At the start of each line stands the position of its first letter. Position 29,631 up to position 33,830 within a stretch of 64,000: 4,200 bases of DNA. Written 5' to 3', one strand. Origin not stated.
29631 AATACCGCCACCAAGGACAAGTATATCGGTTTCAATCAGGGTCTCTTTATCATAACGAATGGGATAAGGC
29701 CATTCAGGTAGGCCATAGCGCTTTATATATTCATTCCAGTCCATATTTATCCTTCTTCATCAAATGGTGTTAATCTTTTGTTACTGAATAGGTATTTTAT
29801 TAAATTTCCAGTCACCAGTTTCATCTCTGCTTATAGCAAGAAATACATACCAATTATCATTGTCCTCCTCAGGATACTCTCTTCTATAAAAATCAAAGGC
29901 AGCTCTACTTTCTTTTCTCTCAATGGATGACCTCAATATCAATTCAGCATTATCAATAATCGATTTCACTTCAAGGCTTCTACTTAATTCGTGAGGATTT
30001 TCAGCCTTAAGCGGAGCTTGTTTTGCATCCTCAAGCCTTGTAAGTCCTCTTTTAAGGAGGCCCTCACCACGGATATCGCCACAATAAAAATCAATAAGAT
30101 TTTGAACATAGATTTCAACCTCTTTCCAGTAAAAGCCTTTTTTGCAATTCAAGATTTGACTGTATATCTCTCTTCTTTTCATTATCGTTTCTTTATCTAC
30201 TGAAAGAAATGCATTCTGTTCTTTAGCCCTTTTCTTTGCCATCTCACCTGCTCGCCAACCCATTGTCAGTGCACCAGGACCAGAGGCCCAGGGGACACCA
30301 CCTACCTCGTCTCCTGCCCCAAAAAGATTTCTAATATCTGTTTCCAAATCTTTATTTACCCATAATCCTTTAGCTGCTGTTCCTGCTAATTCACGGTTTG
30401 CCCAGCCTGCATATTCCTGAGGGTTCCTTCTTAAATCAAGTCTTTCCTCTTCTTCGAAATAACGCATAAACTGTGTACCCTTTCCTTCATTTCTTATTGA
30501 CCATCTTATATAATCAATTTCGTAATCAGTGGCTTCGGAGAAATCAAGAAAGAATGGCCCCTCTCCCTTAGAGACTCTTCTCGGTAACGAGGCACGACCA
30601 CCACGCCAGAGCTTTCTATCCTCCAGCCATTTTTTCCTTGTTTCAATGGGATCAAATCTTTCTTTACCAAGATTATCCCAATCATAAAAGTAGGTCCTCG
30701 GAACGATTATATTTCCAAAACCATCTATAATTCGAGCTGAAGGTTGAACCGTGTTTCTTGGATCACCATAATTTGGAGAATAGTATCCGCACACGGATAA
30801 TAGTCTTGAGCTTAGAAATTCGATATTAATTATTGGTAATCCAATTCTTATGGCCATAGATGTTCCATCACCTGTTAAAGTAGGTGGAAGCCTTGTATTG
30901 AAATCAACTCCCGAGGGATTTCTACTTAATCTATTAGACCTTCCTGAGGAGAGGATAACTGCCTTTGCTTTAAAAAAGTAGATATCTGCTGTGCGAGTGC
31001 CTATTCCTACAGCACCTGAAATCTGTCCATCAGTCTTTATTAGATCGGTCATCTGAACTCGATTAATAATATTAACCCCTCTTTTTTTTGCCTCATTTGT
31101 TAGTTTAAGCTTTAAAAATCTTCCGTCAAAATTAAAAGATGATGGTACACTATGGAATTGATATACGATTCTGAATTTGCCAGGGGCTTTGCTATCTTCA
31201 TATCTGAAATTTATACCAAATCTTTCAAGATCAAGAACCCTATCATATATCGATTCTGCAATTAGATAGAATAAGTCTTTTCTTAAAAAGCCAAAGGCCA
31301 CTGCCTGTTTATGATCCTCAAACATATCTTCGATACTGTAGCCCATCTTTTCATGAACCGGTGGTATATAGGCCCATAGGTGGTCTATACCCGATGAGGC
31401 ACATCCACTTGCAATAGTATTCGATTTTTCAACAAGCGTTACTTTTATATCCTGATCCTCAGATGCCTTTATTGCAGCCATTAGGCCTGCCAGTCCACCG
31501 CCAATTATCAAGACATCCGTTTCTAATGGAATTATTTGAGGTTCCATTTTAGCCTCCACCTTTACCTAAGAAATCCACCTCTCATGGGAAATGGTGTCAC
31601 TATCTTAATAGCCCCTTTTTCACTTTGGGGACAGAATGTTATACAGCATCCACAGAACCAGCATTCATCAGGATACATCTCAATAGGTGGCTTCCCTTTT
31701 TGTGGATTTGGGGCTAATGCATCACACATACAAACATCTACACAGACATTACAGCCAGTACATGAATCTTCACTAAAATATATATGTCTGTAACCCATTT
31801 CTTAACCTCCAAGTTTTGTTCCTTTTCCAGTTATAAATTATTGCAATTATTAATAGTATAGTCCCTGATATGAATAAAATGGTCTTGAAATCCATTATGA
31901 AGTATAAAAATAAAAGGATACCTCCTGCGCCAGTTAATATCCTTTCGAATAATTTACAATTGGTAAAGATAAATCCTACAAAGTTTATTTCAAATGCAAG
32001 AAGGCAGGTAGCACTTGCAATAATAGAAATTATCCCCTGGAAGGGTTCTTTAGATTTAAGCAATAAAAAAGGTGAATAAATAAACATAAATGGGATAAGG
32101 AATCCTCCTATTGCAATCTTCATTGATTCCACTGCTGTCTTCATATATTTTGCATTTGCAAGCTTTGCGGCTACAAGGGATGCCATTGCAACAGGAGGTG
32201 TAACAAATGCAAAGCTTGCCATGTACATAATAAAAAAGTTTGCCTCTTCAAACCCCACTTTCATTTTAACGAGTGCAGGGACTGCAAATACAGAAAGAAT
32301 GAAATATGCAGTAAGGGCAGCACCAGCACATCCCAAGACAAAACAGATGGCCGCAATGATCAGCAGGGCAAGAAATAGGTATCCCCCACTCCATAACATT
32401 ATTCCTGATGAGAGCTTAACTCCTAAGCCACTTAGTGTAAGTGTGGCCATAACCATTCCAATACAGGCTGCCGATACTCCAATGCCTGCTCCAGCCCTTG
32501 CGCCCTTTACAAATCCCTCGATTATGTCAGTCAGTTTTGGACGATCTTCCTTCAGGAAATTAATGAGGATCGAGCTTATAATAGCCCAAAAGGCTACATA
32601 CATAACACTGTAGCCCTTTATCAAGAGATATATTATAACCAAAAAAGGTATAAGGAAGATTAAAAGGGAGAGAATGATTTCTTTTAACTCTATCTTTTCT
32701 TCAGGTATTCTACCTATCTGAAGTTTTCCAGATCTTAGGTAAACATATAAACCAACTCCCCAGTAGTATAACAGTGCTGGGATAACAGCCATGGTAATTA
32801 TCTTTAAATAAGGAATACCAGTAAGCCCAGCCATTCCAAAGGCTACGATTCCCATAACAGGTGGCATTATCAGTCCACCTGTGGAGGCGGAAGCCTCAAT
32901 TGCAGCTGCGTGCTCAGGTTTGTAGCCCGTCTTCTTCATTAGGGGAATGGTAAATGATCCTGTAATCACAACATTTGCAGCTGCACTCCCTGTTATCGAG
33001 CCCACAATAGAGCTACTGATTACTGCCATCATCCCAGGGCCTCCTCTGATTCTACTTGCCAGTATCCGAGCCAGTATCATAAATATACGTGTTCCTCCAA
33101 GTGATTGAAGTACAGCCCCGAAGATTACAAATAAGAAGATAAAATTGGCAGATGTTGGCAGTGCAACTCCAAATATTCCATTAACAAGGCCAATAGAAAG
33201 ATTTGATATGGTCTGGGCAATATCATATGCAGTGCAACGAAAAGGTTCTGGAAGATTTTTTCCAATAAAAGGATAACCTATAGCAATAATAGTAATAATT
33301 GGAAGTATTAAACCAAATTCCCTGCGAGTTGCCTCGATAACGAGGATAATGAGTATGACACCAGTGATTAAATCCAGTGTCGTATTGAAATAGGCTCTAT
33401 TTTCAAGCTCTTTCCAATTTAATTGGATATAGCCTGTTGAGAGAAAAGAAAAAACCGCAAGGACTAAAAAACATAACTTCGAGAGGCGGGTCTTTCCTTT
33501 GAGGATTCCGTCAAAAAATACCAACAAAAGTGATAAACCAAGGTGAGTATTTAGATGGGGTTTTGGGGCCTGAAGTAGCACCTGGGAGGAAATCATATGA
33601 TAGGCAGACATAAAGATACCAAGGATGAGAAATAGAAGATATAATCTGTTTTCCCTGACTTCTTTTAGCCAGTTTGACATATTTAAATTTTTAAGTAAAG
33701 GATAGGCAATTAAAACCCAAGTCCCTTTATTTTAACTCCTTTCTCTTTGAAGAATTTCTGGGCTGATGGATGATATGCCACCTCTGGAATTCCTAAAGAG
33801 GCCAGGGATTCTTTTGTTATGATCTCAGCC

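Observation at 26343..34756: Two divergent AprB/AprA-like ferredoxin-flavoprotein pairs in mirror order, wired to a TAXI-TRAP importer: candidate undescribed redox catabolic module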

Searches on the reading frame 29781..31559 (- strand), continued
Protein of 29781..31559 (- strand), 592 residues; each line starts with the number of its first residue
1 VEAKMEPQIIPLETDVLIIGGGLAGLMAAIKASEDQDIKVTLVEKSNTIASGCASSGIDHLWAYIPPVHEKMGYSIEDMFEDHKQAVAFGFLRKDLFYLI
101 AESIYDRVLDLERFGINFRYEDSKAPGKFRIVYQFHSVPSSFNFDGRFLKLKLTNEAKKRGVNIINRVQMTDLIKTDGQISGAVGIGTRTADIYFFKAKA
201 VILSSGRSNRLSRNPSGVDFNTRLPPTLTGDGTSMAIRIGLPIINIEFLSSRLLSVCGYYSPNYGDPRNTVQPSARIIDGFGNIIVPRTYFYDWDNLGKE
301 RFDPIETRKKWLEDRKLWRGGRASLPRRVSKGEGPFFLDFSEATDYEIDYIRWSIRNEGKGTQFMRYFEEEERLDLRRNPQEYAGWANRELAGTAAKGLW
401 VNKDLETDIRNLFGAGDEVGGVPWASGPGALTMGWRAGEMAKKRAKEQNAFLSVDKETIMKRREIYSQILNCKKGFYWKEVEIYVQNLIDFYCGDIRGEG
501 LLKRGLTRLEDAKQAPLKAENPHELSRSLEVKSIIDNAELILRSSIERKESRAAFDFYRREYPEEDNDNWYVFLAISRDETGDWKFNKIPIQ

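Call 79: search_protein_families(library=ncbifam, proteins=[L037:13208-14209:+, L037:10095-11519:+, L037:8013-9782:+, L037:9801-10046:+], max_evalue=1e-8)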
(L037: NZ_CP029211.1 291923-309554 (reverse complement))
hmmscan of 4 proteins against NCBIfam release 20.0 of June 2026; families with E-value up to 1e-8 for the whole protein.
L037:13208-14209:+ (333 aa): 4 families
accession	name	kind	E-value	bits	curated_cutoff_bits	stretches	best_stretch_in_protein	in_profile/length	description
NF010374.0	PRK13800.1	equivalog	8.4e-25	87.2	1196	1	34-324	609-895/898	fumarate reductase/succinate dehydrogenase flavoprotein subunit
NF045915.1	PhycobilmeDegNblB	equivalog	1.4e-22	80.3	300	1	184-325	43-186/214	phycobilisome degradation protein NblB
NF058502.1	phyc_lyase_CpcE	equivalog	1.4e-13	50.9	330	0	221-275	57-111/260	C-phycocyanin alpha-cysteine-84 phycocyanobilin lyase subunit CpcE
NF058515.1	phyc_lyase_CpcF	equivalog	9.7e-09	35.1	220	0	232-299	54-122/200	C-phycocyanin alpha-cysteine-84 phycocyanobilin lyase subunit CpcF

L037:10095-11519:+ (474 aa): 4 families
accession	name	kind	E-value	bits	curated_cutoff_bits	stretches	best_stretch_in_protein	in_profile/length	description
TIGR01728.1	SsuA_fam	subfamily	1.3e-32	113.2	163.5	1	67-318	29-269/290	aliphatic sulfonate ABC transporter substrate-binding protein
TIGR01729.1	taurine_ABC_bnd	equivalog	5.8e-22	78.5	304.25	1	68-273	23-222/300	taurine ABC transporter substrate-binding protein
NF008588.0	PRK11553.1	subfamily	5.9e-21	74.7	299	1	12-290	8-268/319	aliphatic sulfonate ABC transporter substrate-binding protein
NF008553.0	PRK11480.1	equivalog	4.4e-19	68.8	490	1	72-272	51-243/320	taurine ABC transporter substrate-binding protein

L037:8013-9782:+ (589 aa): 30 families (the best 25 are shown)
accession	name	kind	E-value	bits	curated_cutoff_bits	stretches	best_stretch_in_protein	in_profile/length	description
NF006131.0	PRK08275.1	equivalog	0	1110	587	1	2-571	5-574/577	fumarate reductase/succinate dehydrogenase flavoprotein subunit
NF010374.0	PRK13800.1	equivalog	7.9e-259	861.6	1196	1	3-565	9-574/898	fumarate reductase/succinate dehydrogenase flavoprotein subunit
NF005331.0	PRK06854.1-2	equivalog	4.8e-85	286.1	557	1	4-532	6-536/563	adenylyl-sulfate reductase subunit alpha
TIGR02061.1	aprA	equivalog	1.1e-51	176.2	641.75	2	9-276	1-272/616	adenylyl-sulfate reductase subunit alpha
NF004900.0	PRK06263.1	equivalog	3.3e-47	161.3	718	1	6-537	6-537/546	fumarate reductase (CoM/CoB) subunit TfrA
TIGR01812.1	sdhA_frdA_Gneg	subfamily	7.7e-46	156.7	567.3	1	9-540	1-548/568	succinate dehydrogenase or fumarate reductase, flavoprotein subunit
NF004724.0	PRK06069.1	subfamily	4.4e-45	153.9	826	2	7-273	5-268/577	succinate dehydrogenase/fumarate reductase flavoprotein subunit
TIGR01816.1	sdhA_forward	equivalog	4.9e-37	127.3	727.35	1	6-549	1-567/584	succinate dehydrogenase flavoprotein subunit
TIGR01176.1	fum_red_Fp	equivalog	8.1e-35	120.5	932.7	2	8-277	4-266/580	fumarate reductase (quinol) flavoprotein subunit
NF005867.0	PRK07804.1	equivalog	3.6e-32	111.3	639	1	6-244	17-251/548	L-aspartate oxidase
NF006686.0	PRK09231.1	equivalog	8.8e-32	110.4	854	1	7-277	5-268/598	fumarate reductase (quinol) flavoprotein subunit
NF004613.0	PRK05945.1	equivalog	4.6e-31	108.1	824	1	7-540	3-555/575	succinate dehydrogenase/fumarate reductase flavoprotein subunit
TIGR00551.1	nadB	equivalog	6.9e-31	107.5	452.75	1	7-521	2-489/489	L-aspartate oxidase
NF005866.0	PRK07803.1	equivalog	1.8e-30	105.7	819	2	345-537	382-584/631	fumarate reductase/succinate dehydrogenase flavoprotein subunit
NF005636.0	PRK07395.1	subfamily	1.4e-29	102.8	723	1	3-271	8-269/560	L-aspartate oxidase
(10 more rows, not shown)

L037:9801-10046:+ (81 aa): 4 families
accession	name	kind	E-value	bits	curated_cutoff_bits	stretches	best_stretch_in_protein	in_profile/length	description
NF040864.1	HgcB_ferredoxin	equivalog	4.2e-11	42.5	99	1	15-75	8-64/93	mercury methylation ferredoxin HgcB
NF043039.1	HgcAB_like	equivalog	2e-10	40.8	285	1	12-72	291-349/350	HgcAB-like fusion protein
NF006221.0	PRK08348.1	subfamily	4e-09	36.3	124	1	15-79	38-99/136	NADH-plastoquinone oxidoreductase subunit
TIGR02060.1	aprB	equivalog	4.9e-09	36.1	135.65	1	18-75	5-65/132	adenylyl-sulfate reductase subunit beta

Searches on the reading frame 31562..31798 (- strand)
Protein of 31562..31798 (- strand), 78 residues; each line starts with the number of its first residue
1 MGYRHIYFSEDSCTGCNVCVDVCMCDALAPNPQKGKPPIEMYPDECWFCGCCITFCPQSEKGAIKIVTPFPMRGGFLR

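Call 3: search_protein_families(library=pfam, proteins=[window:31562-31798:-], max_evalue=0.01)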
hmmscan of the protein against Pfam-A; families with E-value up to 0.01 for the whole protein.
window:31562-31798:- (78 aa): 8 families
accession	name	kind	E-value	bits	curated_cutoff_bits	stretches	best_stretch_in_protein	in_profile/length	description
PF12838.12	Fer4_7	-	2.1e-08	34.9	27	1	12-58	1-50/52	4Fe-4S dicluster domain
PF14697.11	Fer4_21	-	3.2e-07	30.8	35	1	4-25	32-53/59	4Fe-4S dicluster domain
PF00037.32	Fer4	-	4.6e-07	29.8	21.1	2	6-23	1-18/24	4Fe-4S binding domain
PF13237.11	Fer4_10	-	2.8e-06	27.6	25.5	1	5-57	1-53/53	4Fe-4S dicluster domain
PF12797.12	Fer4_2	-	0.00013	22.2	24.5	1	5-23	2-20/22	4Fe-4S binding domain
PF12837.12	Fer4_6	-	0.00025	21.3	25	1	6-27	2-23/24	4Fe-4S binding domain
PF13187.11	Fer4_9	-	0.00033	21.1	27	1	13-59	2-50/52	4Fe-4S dicluster domain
PF12800.12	Fer4_4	-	0.00066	20.3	24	0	11-23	2-14/17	4Fe-4S binding domain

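Call 4: search_protein_families(library=ncbifam, proteins=[window:31562-31798:-], max_evalue=0.01)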
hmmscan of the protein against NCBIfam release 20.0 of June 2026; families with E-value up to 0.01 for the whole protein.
window:31562-31798:- (78 aa): 30 families (the best 25 are shown)
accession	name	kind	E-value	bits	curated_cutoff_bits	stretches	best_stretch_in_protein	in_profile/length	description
NF006221.0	PRK08348.1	subfamily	4.1e-08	33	124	1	5-65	38-93/136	NADH-plastoquinone oxidoreductase subunit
NF042909.1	FMH_DH_FwdF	exception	7.5e-08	31.8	375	1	6-59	252-309/336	tungsten-dependent formylmethanofuran dehydrogenase subunit FwdF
TIGR00402.1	napF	equivalog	1.7e-06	28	102.2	1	12-59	36-82/149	ferredoxin-type protein NapF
NF043069.1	T4HPD_activ_SAM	equivalog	1.7e-06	27.6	425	1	5-62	45-98/299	trans-4-hydroxy-L-proline dehydratase activase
NF043039.1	HgcAB_like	equivalog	7.7e-06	25.7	285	1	5-58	294-346/350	HgcAB-like fusion protein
TIGR02163.1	napH_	subfamily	1.8e-05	24.4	213.05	1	9-58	198-248/255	NapH/MauN family ferredoxin-type protein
NF004541.0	PRK05888.2-2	equivalog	3.7e-05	23.6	217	1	6-59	56-109/168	NADH-quinone oxidoreductase subunit NuoI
NF005504.0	PRK07118.1-3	equivalog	6.8e-05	22.4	437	1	12-59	141-186/293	Fe-S cluster domain-containing protein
TIGR02494.1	PFLE_PFLC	subfamily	8.1e-05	22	174.35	1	5-59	42-95/293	glycyl-radical enzyme activating protein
NF040864.1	HgcB_ferredoxin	equivalog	0.0001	22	99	1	7-59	10-59/93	mercury methylation ferredoxin HgcB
TIGR01944.1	rnfB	subfamily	0.0001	21.9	68.7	1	6-58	108-157/190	RnfABCDGE type electron transport complex subunit B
TIGR01971.1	NuoI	subfamily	0.00012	21.6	113.05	1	9-59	40-96/121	NADH-quinone oxidoreductase, chain I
TIGR02060.1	aprB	equivalog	0.00033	20.5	135.65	1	10-60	7-61/132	adenylyl-sulfate reductase subunit beta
NF038196.1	ferrodoxin_EFR1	subfamily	0.00069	19.7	75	1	9-59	182-227/242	EFR1 family ferrodoxin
NF040770.1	hetero_SS_HdrA2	exception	0.00075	17.7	1100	1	8-59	574-621/777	CoB-CoM heterodisulfide reductase HdrA2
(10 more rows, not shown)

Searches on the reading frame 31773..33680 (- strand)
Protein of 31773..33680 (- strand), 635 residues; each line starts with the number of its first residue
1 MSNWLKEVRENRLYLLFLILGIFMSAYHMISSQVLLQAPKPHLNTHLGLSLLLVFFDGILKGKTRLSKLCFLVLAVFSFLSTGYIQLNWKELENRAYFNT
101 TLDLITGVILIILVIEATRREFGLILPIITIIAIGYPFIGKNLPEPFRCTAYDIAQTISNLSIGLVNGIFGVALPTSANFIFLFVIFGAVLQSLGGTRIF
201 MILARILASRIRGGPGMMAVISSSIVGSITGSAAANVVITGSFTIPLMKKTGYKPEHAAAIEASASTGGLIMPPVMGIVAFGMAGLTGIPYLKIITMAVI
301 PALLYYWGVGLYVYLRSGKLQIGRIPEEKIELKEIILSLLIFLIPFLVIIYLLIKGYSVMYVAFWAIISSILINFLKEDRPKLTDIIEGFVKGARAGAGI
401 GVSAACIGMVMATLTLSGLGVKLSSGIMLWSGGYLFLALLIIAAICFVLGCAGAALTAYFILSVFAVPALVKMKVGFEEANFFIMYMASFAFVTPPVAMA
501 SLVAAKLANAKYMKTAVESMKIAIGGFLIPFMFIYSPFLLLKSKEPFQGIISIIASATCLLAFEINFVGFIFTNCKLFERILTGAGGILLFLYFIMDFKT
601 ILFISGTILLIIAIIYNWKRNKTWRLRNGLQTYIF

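Call 3: search_protein_families(library=pfam, proteins=[window:31773-33680:-], max_evalue=0.01)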
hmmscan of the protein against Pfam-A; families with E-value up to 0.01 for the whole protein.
window:31773-33680:- (635 aa): 1 family
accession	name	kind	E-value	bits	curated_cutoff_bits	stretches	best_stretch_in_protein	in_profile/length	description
PF06808.19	DctM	-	1.9e-64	218.5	23.8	1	110-541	2-406/413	Tripartite ATP-independent periplasmic transporter, DctM component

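Call 4: search_protein_families(library=ncbifam, proteins=[window:31773-33680:-], max_evalue=0.01)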
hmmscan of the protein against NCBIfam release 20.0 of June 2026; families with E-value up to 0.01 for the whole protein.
window:31773-33680:- (635 aa): 3 families
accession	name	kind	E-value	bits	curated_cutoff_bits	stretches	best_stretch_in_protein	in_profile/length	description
TIGR02123.1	TRAP_fused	subfamily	6.2e-149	497.5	320.65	1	16-621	4-612/615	TRAP transporter fused permease subunit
TIGR00786.1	dctM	subfamily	1.3e-19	70.3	268.45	1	182-538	44-399/405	TRAP transporter large permease subunit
NF011634.1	PRK15060.1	equivalog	0.00064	18.9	800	1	159-539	41-416/425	2,3-diketo-L-gulonate TRAP transporter large permease YiaN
